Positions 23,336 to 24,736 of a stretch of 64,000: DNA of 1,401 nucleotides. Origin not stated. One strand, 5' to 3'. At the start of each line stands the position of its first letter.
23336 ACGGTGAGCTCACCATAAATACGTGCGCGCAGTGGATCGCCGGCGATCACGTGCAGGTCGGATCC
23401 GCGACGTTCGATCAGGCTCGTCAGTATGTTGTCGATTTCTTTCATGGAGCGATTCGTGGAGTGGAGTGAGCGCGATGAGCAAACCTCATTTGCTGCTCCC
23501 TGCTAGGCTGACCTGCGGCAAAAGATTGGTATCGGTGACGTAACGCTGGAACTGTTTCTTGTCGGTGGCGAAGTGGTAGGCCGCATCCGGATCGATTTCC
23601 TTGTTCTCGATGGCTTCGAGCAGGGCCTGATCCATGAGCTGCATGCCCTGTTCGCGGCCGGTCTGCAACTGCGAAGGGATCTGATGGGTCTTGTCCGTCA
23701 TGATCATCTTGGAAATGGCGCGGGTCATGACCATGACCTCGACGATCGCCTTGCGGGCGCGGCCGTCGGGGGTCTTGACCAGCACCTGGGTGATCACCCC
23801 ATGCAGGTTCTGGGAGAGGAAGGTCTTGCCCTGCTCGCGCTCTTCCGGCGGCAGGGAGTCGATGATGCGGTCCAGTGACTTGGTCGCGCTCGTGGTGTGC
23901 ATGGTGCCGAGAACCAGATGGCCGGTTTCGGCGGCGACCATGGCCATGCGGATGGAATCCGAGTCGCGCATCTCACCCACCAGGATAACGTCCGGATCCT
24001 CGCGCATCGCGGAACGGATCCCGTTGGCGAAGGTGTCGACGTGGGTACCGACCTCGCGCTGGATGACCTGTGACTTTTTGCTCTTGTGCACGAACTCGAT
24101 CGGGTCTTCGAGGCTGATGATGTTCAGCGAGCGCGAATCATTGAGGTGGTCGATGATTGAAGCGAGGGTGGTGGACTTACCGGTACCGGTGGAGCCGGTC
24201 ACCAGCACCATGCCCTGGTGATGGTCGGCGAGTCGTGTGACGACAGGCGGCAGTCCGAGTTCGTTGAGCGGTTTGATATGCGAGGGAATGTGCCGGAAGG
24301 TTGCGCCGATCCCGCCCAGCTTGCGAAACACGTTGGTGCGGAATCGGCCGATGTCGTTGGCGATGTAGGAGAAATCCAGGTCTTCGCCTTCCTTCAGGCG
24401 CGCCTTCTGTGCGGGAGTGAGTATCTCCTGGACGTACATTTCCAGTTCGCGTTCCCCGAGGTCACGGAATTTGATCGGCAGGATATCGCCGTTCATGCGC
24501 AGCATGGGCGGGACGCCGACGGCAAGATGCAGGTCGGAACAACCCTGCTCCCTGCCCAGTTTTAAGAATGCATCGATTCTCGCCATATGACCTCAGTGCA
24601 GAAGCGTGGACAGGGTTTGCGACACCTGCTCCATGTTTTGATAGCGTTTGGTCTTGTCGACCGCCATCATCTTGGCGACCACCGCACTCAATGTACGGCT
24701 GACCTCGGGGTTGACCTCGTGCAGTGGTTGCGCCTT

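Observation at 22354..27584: Operon of a duplicated small protein, a HEAT-repeat Ser/Thr kinase and two PilT-family ATPases, with no pilus genes nearby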

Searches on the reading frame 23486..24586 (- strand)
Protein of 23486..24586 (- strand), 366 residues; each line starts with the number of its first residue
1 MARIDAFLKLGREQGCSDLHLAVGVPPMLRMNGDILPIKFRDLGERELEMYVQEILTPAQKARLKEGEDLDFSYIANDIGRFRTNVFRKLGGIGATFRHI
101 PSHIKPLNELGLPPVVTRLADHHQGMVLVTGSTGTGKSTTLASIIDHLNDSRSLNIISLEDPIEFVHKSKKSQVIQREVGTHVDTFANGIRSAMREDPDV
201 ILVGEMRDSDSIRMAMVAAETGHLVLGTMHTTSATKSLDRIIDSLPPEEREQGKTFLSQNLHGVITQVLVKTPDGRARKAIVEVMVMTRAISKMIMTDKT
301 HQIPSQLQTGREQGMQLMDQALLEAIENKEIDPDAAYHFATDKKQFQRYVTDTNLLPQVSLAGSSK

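Call 3: search_protein_families(library=pfam, proteins=[window:23486-24586:-], max_evalue=0.01)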
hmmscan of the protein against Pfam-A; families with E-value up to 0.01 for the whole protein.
window:23486-24586:- (366 aa): 14 families
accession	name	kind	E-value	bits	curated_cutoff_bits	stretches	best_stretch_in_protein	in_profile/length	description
PF00437.27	T2SSE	-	8e-42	143.6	24.9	1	116-320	134-324/370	Type II/IV secretion system protein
PF13401.12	AAA_22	-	1.6e-05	25.6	27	1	122-160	3-33/130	AAA domain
PF13604.12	AAA_30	-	2.3e-05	24.6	27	1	116-219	10-110/191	AAA domain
PF13245.12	AAA_19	-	4.2e-05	24.2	25.1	1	123-161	10-42/134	AAA domain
PF13191.12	AAA_16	-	7.9e-05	23.6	32.6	1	118-187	18-91/167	AAA ATPase domain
PF13173.12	AAA_14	-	0.00068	20.1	27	1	125-171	3-49/129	AAA domain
PF00004.35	AAA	-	0.00098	20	21.2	0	127-206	1-66/131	ATPase family associated with various cellular activities (AAA)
PF01935.23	DUF87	-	0.0011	19.6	23.2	1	127-157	26-56/220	Helicase HerA, central domain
PF25199.1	nSTAND_NTPase5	-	0.0015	18.8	34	1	122-210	39-136/145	Novel STAND NTPase 5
PF20720.3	nSTAND3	-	0.0015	18.7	27.2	1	123-174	16-68/155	Novel STAND NTPase 3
PF12775.13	AAA_7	-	0.0018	18.2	25.8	1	122-157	31-67/181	P-loop containing dynein motor region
PF24883.2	NPHP3_N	-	0.002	18.8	24.8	1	122-153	20-51/164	Nephrocystin 3, N-terminal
PF04851.21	ResIII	-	0.0022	18.4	22.5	1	122-233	21-111/164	Type III restriction enzyme, res subunit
PF13555.12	AAA_29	-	0.0027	17.8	27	1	122-141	20-39/61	P-loop containing region of AAA domain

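Call 4: search_protein_families(library=ncbifam, proteins=[window:23486-24586:-], max_evalue=0.01)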
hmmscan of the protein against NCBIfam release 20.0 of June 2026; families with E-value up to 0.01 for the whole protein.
window:23486-24586:- (366 aa): 20 families
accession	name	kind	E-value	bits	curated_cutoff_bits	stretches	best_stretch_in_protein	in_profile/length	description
TIGR01420.1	pilT_fam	subfamily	9.5e-125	416.4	319.1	1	4-344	2-342/343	PilT/PilU family type 4a pilus ATPase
TIGR02525.1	plasmid_TraJ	equivalog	3.3e-48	164.5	368.3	1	8-335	16-362/372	plasmid transfer ATPase TraJ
TIGR02524.1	dot_icm_DotB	equivalog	2.7e-45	155.1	463.3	1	4-319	6-333/358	Dot/Icm type IV secretion system ATPase DotB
TIGR02533.1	type_II_gspE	equivalog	1.4e-36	126.2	630.25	1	117-271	236-380/486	type II secretion system ATPase GspE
NF053534.1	T4PilAsmATPsTfpB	equivalog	1.1e-35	123.1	850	1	118-279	330-481/584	type IV pilus assembly ATPase TfpB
NF041000.1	ATPase_ComGA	equivalog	9.2e-35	119.9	300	1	117-271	121-266/267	competence type IV pilus ATPase ComGA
NF007755.0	PRK10436.1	equivalog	3.6e-33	114.9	617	1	107-293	198-378/465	type II secretion system protein GspE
TIGR02538.1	type_IV_pilB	equivalog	8.6e-33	113.8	675.65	1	122-243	314-431/564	type IV-A pilus assembly ATPase PilB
NF058587.1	archaellum_moto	equivalog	2.1e-17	63.1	550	1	126-279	277-426/527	archaellum flagellar ATPase motor FlaI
TIGR02782.1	TrbB_P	equivalog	5.3e-16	58.8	304.55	1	126-287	138-296/303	P-type conjugative transfer ATPase TrbB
TIGR02788.1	VirB11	equivalog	3.6e-12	45.9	249.95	1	119-244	139-265/308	P-type DNA transfer ATPase VirB11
NF010469.0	PRK13894.1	subfamily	5.9e-12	45.6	508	1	122-285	148-308/320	conjugal transfer ATPase TrbB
NF010407.0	PRK13833.1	subfamily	1.3e-10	41.3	499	1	124-287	144-303/323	conjugal transfer protein TrbB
NF053672.1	bindosome_BasE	exception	1.9e-09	36.8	1000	1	56-259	205-406/512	bindosome assembly system ATPase subunit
TIGR03819.1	heli_sec_ATPase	hypoth_equivalog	2.9e-09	36.6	373.15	1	126-236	180-292/340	TadA family conjugal transfer-associated ATPase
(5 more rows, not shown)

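Call 14: find_homologous_proteins(query=window:23486-24586:-, max_evalue=1e-20)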
Query window:23486-24586:- (366 aa): 8000 proteins with E <= 1e-20 among 8000 candidates; the best 120 are listed.
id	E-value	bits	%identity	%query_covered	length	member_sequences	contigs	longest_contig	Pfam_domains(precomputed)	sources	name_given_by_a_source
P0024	5.6e-237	803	100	100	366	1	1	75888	PF00437.27,PF13604.13,PF13401.13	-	-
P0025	1.9e-182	624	74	99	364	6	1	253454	PF00437.27,PF13401.13,PF13191.13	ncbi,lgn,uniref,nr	ncbi:type IV pilus twitching motility protein PilT [Ectothiorhodospira marina]|uniref:Twitching moti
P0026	1.2e-181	621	74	99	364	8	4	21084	PF00437.27,PF13604.13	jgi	-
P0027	6.1e-181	619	75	99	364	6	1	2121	PF00437.27,PF13604.13,PF13401.13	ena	-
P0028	2.5e-180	617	74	99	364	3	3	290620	PF00437.27,PF13401.13,PF13191.13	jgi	jgi:twitching motility protein PilT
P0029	4.4e-180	616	74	99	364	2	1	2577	PF00437.27,PF13401.13,PF13191.13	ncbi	-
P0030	7.1e-180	616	69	98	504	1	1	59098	PF00437.27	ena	-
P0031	1.5e-178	611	74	99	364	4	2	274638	PF00437.27,PF13604.13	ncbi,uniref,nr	ncbi:PilT/PilU family type 4a pilus ATPase [Ectothiorhodospira sp. A-7R]|uniref:type IV pilus twitch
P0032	6.0e-178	609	74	99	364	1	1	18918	PF00437.27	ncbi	-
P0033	7.3e-178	609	72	100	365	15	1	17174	PF00437.27,PF13191.13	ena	-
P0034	1.8e-177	608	73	99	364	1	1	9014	PF00437.27,PF13604.13,PF13401.13,PF13191.13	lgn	-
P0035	7.4e-175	599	73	99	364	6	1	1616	PF00437.27,PF13401.13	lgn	-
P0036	9.3e-175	599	72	100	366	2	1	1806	PF00437.27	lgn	-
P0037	4.5e-174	596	71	99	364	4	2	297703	PF00437.27,PF13401.13,PF13191.13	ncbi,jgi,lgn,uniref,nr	ncbi:type IV pilus twitching motility protein PilT [Ectothiorhodospira mobilis]|jgi:twitching motili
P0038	5.2e-174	596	73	99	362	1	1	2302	PF00437.27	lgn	-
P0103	3.7e-170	584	71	99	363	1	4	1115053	PF00437.27,PF12775.14,PF13401.13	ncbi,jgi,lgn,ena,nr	ncbi:MAG: PilT/PilU family type 4a pilus ATPase [Chromatiales bacterium]|nr:PilT/PilU family type 4a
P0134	9.6e-170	582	70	99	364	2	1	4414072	PF00437.27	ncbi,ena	-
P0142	1.2e-169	582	70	100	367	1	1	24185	PF00437.27,PF13401.13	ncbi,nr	ncbi:MAG: PilT/PilU family type 4a pilus ATPase [Woeseiaceae bacterium]|nr:PilT/PilU family type 4a 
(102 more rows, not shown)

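Call 16: search_solved_structures(query=window:23486-24586:-, max_evalue=1e-20)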
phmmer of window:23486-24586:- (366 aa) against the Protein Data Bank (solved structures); distinct sequences matched with E-value up to 1e-20: 23.
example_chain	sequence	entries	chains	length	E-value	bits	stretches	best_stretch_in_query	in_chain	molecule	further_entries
3jvu_A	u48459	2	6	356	3.8e-90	305.7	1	7-326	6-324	Twitching mobility protein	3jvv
5zfq_A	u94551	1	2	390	6.1e-85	288.6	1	13-350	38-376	Twitching motility pilus retraction protein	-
6ojx_A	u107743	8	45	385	2.8e-83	283.1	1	13-352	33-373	Twitching motility pilus retraction ATPase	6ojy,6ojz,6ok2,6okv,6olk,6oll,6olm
5fl3_A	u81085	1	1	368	8e-82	278.3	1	9-351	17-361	PILI RETRACTION PROTEIN PILT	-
2gsz_A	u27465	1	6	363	5.3e-80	272.3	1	7-351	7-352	twitching motility protein PilT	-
2ewv_A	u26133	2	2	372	7.7e-80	271.8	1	7-350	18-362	twitching motility protein PilT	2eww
9n32_A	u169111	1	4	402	2.1e-71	244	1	5-337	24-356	PilU protein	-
10my_A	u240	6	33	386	2.4e-65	224.1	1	15-342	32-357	PilT/PilU family type 4a pilus ATPase | Twitching motility protein PilT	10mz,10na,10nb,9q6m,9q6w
2eyu_A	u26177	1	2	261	1.6e-59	205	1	101-350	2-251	twitching motility protein PilT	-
6geb_A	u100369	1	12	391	6.8e-39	137.2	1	5-318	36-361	DotB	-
1p9r_A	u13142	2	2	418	5.8e-27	98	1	118-272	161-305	General secretion pathway protein E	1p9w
4pht_A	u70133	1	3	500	8.1e-27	97.5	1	107-272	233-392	General secretory pathway protein E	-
4kss_A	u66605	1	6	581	1e-26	97.1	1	118-272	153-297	Type II secretion system protein E, hemolysin-coregulated protein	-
4ksr_A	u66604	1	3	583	1.1e-26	97.1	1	118-272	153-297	Type II secretion system protein E, Hemolysin-coregulated protein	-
6gef_A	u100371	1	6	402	4.3e-25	91.8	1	96-291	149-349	Type IV secretion system protein DotB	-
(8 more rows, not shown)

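Call 18: find_encoding_contigs(protein=P0134, flank=8000, max_places=1)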
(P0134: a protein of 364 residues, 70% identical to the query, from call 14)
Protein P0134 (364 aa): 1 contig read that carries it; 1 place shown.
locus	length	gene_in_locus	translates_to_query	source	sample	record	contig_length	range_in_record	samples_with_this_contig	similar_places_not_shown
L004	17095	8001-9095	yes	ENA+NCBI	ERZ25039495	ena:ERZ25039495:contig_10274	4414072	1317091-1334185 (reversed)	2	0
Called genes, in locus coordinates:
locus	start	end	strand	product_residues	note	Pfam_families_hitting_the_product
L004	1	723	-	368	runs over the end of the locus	PF09839:DUF2066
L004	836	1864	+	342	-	PF00586:AIRS, PF02769:AIRS_C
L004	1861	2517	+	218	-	PF00551:Formyl_trans_N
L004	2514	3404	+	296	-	PF11306:DUF3108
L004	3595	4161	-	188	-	PF22769:DCD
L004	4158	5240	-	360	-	PF01656:CbiA, PF09140:MipZ, PF10609:ParA, PF13614:AAA_31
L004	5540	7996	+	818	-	PF03130:HEAT_PBS (faint), PF01602:Adaptin_N (faint), PF02985:HEAT (faint), PF13646:HEAT_2, PF00069:Pkinase, PF07714:PK_Tyr_Ser-Thr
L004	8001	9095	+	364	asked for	PF00437:T2SSE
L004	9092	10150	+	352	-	PF00437:T2SSE, PF13191:AAA_16 (weak)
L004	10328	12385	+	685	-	PF00133:tRNA-synt_1 (weak), PF01406:tRNA-synt_1e (faint), PF09334:tRNA-synt_1g, PF19303:Anticodon_3, PF01588:tRNA_bind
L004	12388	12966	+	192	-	PF02508:Rnf-Nqr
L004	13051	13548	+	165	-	PF13187:Fer4_9 (faint), PF04060:FeS, PF00037:Fer4 (weak), PF13237:Fer4_10, PF14697:Fer4_21, PF12838:Fer4_7 (weak)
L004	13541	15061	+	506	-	PF13375:RnfC_N, PF01512:Complex1_51K, PF13183:Fer4_8 (faint), PF10531:SLBB, PF13187:Fer4_9 (weak), PF12838:Fer4_7 (weak)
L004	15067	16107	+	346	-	PF03116:NQR2_RnfD_RnfE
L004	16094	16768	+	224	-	PF04205:FMN_bind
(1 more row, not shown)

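Call 19: find_encoding_contigs(protein=P0142, flank=8000, max_places=1)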
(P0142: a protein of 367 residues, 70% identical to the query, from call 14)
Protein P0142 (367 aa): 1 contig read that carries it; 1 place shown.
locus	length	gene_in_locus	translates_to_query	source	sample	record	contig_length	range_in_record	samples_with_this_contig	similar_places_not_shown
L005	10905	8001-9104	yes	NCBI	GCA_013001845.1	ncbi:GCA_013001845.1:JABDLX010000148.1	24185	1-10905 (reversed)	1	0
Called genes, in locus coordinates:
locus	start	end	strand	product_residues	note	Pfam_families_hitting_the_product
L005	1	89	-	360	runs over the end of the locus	PF01594:AI-2E_transport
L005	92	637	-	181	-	PF01066:CDP-OH_P_transf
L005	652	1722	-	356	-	PF09839:DUF2066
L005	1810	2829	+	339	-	PF00586:AIRS, PF02769:AIRS_C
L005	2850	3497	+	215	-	PF00551:Formyl_trans_N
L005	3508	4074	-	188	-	PF22769:DCD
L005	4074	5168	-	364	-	PF00142:Fer4_NifH (faint), PF01656:CbiA, PF09140:MipZ, PF10609:ParA, PF13614:AAA_31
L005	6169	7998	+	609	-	PF02985:HEAT (faint), PF03130:HEAT_PBS (faint), PF13646:HEAT_2, PF00069:Pkinase, PF07714:PK_Tyr_Ser-Thr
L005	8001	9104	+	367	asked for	PF00437:T2SSE, PF13401:AAA_22 (faint)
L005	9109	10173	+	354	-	PF00437:T2SSE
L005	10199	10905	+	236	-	PF00133:tRNA-synt_1, PF01406:tRNA-synt_1e (weak), PF09334:tRNA-synt_1g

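Call 20: find_encoding_contigs(protein=P0103, flank=8000, max_places=1)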
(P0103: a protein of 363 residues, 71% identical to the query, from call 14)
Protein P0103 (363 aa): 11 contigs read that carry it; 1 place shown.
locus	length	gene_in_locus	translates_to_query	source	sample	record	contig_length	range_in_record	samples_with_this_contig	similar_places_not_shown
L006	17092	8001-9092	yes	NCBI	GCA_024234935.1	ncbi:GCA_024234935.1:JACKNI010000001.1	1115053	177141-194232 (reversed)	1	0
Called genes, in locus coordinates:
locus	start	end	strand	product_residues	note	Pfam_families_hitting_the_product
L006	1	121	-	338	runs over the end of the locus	PF09839:DUF2066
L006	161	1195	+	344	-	PF00586:AIRS, PF02769:AIRS_C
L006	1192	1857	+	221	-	PF00551:Formyl_trans_N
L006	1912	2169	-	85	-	PF02604:PhdYeFM_antitox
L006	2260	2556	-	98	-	PF05016:ParE_toxin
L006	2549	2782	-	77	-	PF09720:Unstab_antitox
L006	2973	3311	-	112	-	PF05534:HicB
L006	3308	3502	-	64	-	PF07927:HicA_toxin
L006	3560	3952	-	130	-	PF00903:Glyoxalase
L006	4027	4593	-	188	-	PF22769:DCD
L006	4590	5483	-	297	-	PF00142:Fer4_NifH, PF01656:CbiA, PF09140:MipZ, PF10609:ParA, PF13614:AAA_31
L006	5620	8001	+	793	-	PF03130:HEAT_PBS (faint), PF13513:HEAT_EZ (faint), PF02985:HEAT (faint), PF01602:Adaptin_N (faint), PF13646:HEAT_2, PF13646:HEAT_2, PF00069:Pkinase, PF07714:PK_Tyr_Ser-Thr, +1 more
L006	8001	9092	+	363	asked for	PF00437:T2SSE, PF12775:AAA_7 (faint), PF13401:AAA_22 (faint)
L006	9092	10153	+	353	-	PF00437:T2SSE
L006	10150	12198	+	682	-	PF00133:tRNA-synt_1, PF01406:tRNA-synt_1e (faint), PF01921:tRNA-synt_1f (faint), PF09334:tRNA-synt_1g, PF01588:tRNA_bind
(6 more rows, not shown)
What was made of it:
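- In many lineages the trio sits among housekeeping genes (mrp-dcd and metG-rnf) (calls 18-20).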

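Call 23: search_protein_families(library=padloc, proteins=[window:23486-24586:-], max_evalue=0.001)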
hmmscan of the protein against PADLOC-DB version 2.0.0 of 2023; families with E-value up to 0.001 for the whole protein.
window:23486-24586:- (366 aa): 4 families
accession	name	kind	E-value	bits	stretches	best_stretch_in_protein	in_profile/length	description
PDLC04140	mad8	-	5.6e-06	24.1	1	124-190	27-70/314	mads_8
PDLC04105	HerA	-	6.5e-05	19.7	1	128-159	170-201/576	-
PDLC04101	HerA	-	0.00053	16.8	1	127-158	171-202/400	-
PDLC04099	HerA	-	0.0008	16.8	0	125-159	170-204/214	-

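Call 24: find_related_loci(query=window:23486-24586:-, collection=genome_contigs, flank=10000)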
Query window:23486-24586:- (366 aa) in genome_contigs; peptide patterns used: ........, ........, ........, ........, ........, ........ (x = any residue, [..] = any of these).
600 stretches matched a pattern (row limit reached: there are more); 597 encode a relative of the query (tblastn E <= 1e-3); the best 80 are kept; 80 distinct loci.
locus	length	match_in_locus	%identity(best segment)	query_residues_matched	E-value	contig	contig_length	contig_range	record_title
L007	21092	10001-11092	69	1-364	8e-176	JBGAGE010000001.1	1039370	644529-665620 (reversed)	MAG: Steroidobacteraceae bacterium isolate MAG_MBR_H125.20 MBRH125-20_opera_contig_20, whole genome shotgun sequence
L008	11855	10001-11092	68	1-364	2e-175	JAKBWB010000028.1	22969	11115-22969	MAG: Proteobacteria bacterium isolate TL1-4.bin61 NODE_1669_length_22969_cov_7.642238, whole genome shotgun sequence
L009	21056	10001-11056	70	1-352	2e-175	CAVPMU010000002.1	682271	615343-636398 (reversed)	MAG: uncultured Gammaproteobacteria bacterium isolate MFD10097.bin.1.35 genome assembly, contig: contig_1233, whole geno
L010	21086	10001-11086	70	1-362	2e-175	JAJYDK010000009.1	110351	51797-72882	MAG: Proteobacteria bacterium isolate BP9.bin95 NODE_226_length_110351_cov_5.095016, whole genome shotgun sequence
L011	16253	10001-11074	70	1-358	6e-175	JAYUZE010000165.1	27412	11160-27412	MAG: Gammaproteobacteria bacterium isolate GL14_Down_metabat_54 GL14_Down_metabat_54_164, whole genome shotgun sequence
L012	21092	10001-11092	68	1-364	7e-174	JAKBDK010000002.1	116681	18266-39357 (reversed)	MAG: Proteobacteria bacterium isolate BP5.bin115 NODE_177_length_116681_cov_5.730382, whole genome shotgun sequence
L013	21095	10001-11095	67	1-365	1e-172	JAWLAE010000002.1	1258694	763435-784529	MAG: Steroidobacteraceae bacterium isolate BC1.39 BC1.39.fa-2, whole genome shotgun sequence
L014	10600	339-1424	69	1-362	2e-172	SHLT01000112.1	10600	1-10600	MAG: Chromatiales bacterium isolate GroopM.bin_14 NODE_1675_length_10600_cov_10.352205, whole genome shotgun sequence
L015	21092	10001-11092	68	1-364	3e-172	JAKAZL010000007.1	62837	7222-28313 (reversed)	MAG: Proteobacteria bacterium isolate ZJ1.bin34 NODE_472_length_62837_cov_24.093924, whole genome shotgun sequence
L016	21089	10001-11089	68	1-363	5e-172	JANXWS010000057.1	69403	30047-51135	MAG: Proteobacteria bacterium isolate GL140_2_metabat_244 GL140_2_k141_1784026, whole genome shotgun sequence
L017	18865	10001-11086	68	1-362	7e-172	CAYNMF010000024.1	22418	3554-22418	MAG TPA_asm: uncultured Chromatiaceae bacterium isolate binchicken_co275_512 genome assembly, contig: NODE_2874_length_2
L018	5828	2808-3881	68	1-358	1e-173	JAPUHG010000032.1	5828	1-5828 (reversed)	MAG: Gammaproteobacteria bacterium isolate KW1-S05_53 KW1-S05_53_cg32, whole genome shotgun sequence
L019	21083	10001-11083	67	1-361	4e-171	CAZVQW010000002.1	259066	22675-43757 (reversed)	MAG TPA_asm: uncultured Chromatiaceae bacterium isolate SRP077602_co10_288 genome assembly, contig: NODE_22_length_25906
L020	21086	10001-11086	67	1-362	1e-169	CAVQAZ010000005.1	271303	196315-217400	MAG: uncultured Gammaproteobacteria bacterium isolate MFD09964.bin.1.308 genome assembly, contig: contig_37230, whole ge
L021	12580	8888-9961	67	1-358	2e-167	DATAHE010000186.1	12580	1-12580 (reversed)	MAG TPA_asm: Steroidobacteraceae bacterium isolate SMAG_U6847 k141_4513908, whole genome shotgun sequence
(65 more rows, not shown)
